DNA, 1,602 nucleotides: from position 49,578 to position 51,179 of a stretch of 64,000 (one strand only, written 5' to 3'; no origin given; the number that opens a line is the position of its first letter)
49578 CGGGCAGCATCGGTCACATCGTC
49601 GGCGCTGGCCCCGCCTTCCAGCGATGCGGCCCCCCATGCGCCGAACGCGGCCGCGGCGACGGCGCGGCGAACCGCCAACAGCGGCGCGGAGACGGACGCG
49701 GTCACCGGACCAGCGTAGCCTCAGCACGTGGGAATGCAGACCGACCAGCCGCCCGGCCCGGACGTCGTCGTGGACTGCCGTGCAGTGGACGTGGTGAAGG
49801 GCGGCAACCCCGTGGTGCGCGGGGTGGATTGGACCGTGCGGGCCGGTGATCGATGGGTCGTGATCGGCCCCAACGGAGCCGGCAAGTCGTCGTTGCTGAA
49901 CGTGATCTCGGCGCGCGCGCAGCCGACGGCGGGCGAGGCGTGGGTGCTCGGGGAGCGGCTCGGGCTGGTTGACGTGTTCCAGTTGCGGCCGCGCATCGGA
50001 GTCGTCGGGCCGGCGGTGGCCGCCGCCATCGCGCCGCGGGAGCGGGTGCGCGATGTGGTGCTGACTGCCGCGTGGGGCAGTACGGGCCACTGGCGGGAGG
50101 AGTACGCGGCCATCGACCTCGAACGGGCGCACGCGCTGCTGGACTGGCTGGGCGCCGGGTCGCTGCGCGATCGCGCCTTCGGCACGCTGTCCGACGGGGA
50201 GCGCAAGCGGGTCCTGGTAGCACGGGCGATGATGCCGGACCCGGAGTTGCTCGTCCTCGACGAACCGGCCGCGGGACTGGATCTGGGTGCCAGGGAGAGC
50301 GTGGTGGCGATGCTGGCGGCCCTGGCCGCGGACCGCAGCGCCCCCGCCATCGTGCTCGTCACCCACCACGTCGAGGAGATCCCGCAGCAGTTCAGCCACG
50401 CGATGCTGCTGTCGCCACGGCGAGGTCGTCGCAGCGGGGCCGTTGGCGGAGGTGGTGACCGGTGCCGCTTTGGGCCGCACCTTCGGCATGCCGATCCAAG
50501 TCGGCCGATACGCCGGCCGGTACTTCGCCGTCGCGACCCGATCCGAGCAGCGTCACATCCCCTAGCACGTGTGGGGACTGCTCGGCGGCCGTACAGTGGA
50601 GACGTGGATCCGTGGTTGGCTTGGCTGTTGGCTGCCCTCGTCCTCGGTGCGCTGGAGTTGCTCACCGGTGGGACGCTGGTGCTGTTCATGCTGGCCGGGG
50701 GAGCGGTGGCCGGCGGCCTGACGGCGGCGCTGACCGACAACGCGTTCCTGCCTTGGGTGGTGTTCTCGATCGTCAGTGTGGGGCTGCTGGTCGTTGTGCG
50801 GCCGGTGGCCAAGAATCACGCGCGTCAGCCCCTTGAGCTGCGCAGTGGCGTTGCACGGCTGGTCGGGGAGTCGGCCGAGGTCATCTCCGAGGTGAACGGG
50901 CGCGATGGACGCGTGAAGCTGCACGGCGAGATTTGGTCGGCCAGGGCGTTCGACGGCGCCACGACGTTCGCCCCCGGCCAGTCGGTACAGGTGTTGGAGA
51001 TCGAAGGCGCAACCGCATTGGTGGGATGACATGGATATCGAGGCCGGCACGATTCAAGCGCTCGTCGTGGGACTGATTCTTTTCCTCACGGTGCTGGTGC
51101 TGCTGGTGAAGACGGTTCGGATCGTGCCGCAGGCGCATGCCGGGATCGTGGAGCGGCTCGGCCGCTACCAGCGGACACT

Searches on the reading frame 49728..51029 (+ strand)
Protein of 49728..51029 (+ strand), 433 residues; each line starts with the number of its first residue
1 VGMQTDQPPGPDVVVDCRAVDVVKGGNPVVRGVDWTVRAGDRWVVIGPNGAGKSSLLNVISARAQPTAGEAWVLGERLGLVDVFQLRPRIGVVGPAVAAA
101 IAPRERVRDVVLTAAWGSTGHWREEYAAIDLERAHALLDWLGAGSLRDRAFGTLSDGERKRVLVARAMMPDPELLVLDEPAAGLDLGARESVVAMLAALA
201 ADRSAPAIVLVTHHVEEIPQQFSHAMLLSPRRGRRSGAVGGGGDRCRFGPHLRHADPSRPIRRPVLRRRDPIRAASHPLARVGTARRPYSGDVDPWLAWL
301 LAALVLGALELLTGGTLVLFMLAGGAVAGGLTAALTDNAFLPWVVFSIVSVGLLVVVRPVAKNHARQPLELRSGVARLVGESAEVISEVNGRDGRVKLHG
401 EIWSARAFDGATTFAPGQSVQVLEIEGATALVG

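Call 14: search_protein_families(library=pfam, proteins=[window:49728-51029:+], max_evalue=0.01)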
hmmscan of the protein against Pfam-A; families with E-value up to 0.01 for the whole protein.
window:49728-51029:+ (433 aa): 6 families
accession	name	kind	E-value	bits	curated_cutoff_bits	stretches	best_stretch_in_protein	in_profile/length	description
PF00005.33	ABC_tran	-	2e-26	93.7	25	1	31-181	2-136/137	ABC transporter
PF01957.25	NfeD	-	4.5e-14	52.8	29.1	1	376-432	2-55/57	NfeD-like C-terminal, partner-binding domain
PF13304.12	AAA_21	-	1.1e-10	42.5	27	2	119-216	203-301/304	AAA domain, putative AbiEii toxin, Type IV TA system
PF02463.25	SMC_N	-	0.00053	19.9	40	0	44-60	28-44/220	RecF/RecN/SMC N terminal domain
PF13191.12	AAA_16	-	0.0032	18.4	32.6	1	44-206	28-162/167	AAA ATPase domain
PF13555.12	AAA_29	-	0.005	17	27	0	33-60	15-42/61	P-loop containing region of AAA domain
